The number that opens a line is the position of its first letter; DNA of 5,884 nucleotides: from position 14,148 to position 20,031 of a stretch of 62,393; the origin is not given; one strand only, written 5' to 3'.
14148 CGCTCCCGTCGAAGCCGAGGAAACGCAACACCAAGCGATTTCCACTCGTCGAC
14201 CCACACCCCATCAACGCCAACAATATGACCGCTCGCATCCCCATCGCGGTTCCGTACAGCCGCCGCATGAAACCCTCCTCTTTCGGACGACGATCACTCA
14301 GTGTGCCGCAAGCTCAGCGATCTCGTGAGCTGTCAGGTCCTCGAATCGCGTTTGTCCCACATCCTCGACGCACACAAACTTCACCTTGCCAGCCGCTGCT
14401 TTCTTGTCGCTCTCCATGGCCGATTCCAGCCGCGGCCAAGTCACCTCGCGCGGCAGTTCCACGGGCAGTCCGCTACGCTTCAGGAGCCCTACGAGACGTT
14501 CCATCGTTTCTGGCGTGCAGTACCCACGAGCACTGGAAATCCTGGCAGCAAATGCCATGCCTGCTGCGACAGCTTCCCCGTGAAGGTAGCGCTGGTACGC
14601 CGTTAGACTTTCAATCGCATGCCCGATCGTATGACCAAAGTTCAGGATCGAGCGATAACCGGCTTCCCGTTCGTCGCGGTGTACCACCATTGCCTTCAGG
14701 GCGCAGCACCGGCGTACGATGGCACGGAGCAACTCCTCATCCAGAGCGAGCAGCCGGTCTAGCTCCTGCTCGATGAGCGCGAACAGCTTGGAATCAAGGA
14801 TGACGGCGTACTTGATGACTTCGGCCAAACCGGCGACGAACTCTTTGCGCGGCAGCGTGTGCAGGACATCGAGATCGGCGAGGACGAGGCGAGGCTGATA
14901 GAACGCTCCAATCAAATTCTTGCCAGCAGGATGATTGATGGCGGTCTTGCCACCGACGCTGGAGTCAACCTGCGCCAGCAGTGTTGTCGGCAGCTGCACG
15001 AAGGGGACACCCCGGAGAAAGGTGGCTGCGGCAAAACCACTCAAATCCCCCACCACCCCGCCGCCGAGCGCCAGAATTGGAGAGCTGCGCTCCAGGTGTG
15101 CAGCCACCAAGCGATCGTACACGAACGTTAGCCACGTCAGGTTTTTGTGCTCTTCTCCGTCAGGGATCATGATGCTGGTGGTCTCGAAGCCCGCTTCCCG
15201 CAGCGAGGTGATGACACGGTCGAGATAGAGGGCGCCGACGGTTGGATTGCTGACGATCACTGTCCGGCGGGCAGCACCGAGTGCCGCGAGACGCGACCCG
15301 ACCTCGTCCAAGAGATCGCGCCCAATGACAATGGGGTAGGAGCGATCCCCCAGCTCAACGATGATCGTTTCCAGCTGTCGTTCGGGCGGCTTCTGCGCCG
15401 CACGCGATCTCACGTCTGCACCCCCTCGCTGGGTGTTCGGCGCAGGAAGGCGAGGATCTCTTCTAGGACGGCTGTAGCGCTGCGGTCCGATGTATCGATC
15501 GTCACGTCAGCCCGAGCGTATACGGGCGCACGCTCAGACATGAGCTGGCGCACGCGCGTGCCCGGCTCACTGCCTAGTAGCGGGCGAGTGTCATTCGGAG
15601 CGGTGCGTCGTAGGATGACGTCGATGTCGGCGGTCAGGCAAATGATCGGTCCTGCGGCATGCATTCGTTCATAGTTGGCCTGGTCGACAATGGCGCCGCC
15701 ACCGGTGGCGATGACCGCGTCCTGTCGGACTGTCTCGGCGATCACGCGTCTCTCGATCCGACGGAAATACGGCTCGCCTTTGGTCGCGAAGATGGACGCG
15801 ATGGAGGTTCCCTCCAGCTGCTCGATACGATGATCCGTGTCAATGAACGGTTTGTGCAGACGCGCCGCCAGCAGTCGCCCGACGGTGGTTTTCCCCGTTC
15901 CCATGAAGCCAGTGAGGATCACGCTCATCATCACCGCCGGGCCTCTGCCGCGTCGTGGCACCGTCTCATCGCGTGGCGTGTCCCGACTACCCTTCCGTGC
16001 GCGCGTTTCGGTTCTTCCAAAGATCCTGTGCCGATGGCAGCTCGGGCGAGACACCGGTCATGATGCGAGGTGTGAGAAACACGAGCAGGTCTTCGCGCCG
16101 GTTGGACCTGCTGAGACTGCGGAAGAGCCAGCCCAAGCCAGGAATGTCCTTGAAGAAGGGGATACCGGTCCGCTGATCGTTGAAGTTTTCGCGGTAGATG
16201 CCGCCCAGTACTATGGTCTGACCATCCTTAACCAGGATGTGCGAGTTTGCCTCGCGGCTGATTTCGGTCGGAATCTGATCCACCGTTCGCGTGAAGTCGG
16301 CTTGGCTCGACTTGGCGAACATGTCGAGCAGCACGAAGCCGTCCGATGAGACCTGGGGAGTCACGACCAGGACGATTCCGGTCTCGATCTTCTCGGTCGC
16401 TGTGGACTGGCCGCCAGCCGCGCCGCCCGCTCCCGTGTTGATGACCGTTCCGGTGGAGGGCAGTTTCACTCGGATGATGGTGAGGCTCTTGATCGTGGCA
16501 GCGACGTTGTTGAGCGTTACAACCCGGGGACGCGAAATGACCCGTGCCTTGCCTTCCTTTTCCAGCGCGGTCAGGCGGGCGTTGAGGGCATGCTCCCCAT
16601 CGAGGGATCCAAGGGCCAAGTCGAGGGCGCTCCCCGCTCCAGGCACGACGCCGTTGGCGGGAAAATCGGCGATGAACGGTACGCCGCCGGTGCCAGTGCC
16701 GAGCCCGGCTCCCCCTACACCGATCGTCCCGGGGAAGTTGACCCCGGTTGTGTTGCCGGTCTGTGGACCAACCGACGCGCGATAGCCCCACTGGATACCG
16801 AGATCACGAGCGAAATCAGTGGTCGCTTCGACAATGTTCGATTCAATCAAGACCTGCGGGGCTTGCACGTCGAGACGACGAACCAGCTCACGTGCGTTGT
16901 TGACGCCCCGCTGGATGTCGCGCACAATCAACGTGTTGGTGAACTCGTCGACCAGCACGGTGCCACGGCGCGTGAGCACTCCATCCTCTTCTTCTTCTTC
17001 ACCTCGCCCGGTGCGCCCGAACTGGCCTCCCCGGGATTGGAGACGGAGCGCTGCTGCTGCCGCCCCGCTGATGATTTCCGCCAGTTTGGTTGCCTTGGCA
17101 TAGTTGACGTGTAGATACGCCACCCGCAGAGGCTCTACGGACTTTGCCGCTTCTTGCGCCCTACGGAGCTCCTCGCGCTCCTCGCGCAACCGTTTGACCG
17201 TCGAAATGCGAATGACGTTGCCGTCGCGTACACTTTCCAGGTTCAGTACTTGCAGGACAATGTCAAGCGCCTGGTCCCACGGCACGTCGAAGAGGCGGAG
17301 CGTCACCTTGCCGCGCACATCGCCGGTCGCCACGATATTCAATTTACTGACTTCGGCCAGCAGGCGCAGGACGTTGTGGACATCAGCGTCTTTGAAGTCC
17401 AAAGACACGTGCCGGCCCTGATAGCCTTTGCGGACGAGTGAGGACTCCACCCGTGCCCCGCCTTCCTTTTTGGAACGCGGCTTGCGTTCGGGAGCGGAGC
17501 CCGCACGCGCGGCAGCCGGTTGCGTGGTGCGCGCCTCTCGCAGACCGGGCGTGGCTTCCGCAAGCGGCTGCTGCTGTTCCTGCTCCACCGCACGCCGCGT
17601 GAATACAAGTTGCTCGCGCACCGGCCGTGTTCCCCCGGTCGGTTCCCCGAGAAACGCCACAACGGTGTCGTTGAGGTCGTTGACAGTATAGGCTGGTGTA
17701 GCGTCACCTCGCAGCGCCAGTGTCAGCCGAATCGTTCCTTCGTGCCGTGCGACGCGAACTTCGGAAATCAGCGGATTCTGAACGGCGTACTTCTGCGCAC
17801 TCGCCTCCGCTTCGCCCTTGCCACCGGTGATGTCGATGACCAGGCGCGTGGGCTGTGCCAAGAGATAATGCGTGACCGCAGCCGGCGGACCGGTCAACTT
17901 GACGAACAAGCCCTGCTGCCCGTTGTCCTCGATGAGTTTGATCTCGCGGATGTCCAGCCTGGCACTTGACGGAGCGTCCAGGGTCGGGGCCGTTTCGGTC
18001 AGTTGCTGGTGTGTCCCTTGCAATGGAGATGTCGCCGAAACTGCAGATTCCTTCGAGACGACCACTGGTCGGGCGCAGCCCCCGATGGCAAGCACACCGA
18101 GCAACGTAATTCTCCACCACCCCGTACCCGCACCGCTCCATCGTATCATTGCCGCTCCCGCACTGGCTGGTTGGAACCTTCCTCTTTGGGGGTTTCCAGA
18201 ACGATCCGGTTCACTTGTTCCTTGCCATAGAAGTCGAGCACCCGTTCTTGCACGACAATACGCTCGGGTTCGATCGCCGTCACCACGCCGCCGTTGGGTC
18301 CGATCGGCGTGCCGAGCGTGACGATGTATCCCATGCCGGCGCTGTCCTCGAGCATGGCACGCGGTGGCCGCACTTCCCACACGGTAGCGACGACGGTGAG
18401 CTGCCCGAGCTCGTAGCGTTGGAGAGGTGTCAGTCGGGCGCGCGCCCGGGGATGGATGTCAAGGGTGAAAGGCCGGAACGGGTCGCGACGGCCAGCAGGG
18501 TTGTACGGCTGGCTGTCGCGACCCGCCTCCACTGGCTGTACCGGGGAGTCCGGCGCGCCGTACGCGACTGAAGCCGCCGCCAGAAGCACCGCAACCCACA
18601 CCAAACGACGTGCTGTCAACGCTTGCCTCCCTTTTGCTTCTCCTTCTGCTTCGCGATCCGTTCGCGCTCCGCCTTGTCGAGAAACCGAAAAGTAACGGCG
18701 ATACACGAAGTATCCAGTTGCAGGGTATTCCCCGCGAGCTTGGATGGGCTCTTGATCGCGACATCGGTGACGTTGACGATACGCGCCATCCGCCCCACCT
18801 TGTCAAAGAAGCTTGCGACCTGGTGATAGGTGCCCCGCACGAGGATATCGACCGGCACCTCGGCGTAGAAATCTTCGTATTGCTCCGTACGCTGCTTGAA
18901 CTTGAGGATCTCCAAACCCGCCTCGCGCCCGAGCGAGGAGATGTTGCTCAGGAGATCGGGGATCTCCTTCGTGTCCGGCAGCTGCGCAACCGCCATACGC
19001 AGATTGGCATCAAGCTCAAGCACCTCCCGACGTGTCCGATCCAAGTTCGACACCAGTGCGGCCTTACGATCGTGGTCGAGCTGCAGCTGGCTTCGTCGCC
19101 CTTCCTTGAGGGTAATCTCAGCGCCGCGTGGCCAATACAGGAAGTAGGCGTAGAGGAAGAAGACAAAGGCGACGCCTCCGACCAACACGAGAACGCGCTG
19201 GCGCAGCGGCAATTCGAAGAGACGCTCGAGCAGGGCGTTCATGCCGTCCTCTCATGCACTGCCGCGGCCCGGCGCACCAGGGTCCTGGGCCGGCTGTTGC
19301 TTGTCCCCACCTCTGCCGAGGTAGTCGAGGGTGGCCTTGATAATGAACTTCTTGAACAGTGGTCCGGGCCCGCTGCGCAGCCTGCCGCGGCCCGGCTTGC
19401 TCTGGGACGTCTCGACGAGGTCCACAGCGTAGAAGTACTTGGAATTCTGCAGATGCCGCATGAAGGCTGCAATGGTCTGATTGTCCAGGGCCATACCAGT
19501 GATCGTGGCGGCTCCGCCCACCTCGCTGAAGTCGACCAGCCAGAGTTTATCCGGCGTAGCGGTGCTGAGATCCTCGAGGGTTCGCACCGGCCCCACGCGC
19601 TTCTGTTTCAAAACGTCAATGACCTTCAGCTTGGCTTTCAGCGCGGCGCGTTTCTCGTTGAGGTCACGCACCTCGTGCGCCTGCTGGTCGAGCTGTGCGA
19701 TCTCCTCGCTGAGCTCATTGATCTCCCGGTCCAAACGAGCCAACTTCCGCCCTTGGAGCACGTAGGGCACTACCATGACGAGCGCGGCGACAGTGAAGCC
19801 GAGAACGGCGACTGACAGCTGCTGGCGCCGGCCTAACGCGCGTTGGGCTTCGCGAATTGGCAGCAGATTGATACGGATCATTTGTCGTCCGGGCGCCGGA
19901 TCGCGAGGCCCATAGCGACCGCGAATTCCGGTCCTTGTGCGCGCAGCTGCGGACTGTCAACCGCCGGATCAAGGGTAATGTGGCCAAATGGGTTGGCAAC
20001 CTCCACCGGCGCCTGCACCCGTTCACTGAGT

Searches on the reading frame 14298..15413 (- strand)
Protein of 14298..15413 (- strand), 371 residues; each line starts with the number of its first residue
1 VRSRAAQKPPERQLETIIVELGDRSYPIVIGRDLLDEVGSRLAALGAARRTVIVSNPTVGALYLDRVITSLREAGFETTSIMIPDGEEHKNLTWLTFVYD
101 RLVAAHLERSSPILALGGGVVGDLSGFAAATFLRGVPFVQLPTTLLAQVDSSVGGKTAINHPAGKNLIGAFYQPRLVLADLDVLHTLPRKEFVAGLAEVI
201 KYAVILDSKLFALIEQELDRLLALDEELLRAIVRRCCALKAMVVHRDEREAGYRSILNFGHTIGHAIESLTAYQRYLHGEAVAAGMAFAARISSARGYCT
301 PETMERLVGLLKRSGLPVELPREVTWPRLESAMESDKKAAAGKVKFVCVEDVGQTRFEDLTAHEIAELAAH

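Call 67: search_protein_families(library=pfam, proteins=[window:14298-15413:-], max_evalue=0.00001)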
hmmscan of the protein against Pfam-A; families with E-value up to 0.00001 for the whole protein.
window:14298-15413:- (371 aa): 4 families
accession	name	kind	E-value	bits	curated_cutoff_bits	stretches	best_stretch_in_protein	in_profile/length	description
PF24621.2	DHQS_C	-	1.9e-48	164.5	27.6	1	195-339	1-144/144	3-dehydroquinate synthase C-terminal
PF01761.26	DHQ_synthase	-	6.8e-48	161.5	24.2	1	81-193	2-114/115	3-dehydroquinate synthase N-terminal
PF13685.12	Fe-ADH_2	-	2.6e-08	34.4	28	1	29-185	1-146/149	Iron-containing alcohol dehydrogenase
PF00465.25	Fe-ADH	-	7.8e-07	29.3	31.3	1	28-145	4-131/168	Iron-containing alcohol dehydrogenase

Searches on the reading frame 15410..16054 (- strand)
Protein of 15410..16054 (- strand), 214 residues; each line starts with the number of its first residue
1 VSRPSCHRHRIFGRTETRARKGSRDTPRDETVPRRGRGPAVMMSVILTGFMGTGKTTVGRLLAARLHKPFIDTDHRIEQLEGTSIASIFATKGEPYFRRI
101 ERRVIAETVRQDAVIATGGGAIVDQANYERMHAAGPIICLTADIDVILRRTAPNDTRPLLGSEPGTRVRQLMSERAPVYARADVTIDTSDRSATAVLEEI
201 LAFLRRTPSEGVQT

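Call 68: search_protein_families(library=pfam, proteins=[window:15410-16054:-], max_evalue=0.00001)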
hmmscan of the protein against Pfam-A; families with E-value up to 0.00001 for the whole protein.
window:15410-16054:- (214 aa): 2 families
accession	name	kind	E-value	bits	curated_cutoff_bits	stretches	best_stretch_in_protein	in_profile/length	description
PF01202.28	SKI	-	4e-44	151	22.1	1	51-204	1-158/159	Shikimate kinase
PF13238.12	AAA_18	-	1.6e-06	29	29.4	1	45-152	1-109/128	AAA domain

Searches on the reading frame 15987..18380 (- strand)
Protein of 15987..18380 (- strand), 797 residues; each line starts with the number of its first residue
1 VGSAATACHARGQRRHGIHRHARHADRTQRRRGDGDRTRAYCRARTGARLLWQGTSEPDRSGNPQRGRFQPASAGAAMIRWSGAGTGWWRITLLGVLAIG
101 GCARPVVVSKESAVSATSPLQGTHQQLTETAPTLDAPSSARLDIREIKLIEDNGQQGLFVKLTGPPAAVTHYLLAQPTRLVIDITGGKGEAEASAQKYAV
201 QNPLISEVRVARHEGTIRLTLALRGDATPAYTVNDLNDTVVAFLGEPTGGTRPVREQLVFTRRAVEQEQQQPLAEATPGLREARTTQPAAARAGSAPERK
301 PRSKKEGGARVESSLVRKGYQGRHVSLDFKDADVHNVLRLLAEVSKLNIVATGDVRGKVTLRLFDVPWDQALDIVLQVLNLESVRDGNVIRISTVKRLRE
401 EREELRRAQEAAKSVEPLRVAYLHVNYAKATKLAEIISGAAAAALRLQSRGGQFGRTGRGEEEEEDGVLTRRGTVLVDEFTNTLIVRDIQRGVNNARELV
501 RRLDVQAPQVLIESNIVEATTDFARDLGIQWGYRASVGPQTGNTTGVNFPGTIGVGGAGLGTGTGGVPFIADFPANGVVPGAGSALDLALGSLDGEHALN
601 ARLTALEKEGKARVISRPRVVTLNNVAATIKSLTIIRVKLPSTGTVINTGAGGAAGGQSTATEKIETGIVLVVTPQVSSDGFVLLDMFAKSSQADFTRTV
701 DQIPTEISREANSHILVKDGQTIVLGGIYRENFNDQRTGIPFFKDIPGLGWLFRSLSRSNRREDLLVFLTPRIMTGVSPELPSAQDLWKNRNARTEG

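Call 68: search_protein_families(library=pfam, proteins=[window:15987-18380:-], max_evalue=0.00001)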
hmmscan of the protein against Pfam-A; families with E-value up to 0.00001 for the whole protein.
window:15987-18380:- (797 aa): 4 families
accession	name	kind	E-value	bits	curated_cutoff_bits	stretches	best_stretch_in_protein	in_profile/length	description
PF00263.26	Secretin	-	1.4e-43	148.9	27.5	1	605-774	1-168/169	Bacterial type II and III secretion system protein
PF03958.22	Secretin_N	-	9.8e-11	42.2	28.2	1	422-509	3-69/69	Bacterial type II/III secretion system short domain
PF11741.13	AMIN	-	4.5e-10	39.9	20.5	1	151-234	6-90/101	AMIN domain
PF07660.19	STN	-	5.2e-08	33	28.4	1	348-393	2-50/52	Secretin and TonB N terminus short domain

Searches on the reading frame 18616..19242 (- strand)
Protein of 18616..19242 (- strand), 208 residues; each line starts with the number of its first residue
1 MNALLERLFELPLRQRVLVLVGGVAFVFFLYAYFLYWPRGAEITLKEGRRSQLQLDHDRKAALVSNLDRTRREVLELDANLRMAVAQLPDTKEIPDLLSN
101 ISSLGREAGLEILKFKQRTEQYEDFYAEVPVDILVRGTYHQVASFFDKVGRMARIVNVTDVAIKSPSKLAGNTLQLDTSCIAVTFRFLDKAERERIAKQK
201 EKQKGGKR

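Call 68: search_protein_families(library=pfam, proteins=[window:18616-19242:-], max_evalue=0.00001)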
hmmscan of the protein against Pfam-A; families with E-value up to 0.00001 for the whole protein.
window:18616-19242:- (208 aa): 1 family
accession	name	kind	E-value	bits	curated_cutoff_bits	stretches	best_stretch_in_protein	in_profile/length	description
PF04350.18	PilO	-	8.1e-40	136.7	22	1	48-189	6-145/145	Pilus assembly protein, PilO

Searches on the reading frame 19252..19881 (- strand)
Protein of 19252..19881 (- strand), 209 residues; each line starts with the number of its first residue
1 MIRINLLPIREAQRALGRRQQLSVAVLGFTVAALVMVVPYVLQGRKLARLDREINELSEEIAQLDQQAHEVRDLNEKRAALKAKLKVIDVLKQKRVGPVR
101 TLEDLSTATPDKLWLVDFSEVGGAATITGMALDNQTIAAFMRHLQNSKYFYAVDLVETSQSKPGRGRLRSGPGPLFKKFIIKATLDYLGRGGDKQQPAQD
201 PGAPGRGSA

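Call 68: search_protein_families(library=pfam, proteins=[window:19252-19881:-], max_evalue=0.00001)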
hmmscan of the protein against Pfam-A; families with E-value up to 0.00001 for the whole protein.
window:19252-19881:- (209 aa): 1 family
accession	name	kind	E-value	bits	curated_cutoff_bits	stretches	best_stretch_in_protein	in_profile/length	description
PF05137.18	PilN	-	1.6e-17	63.8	22.8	1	101-184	2-77/78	Fimbrial assembly protein (PilN)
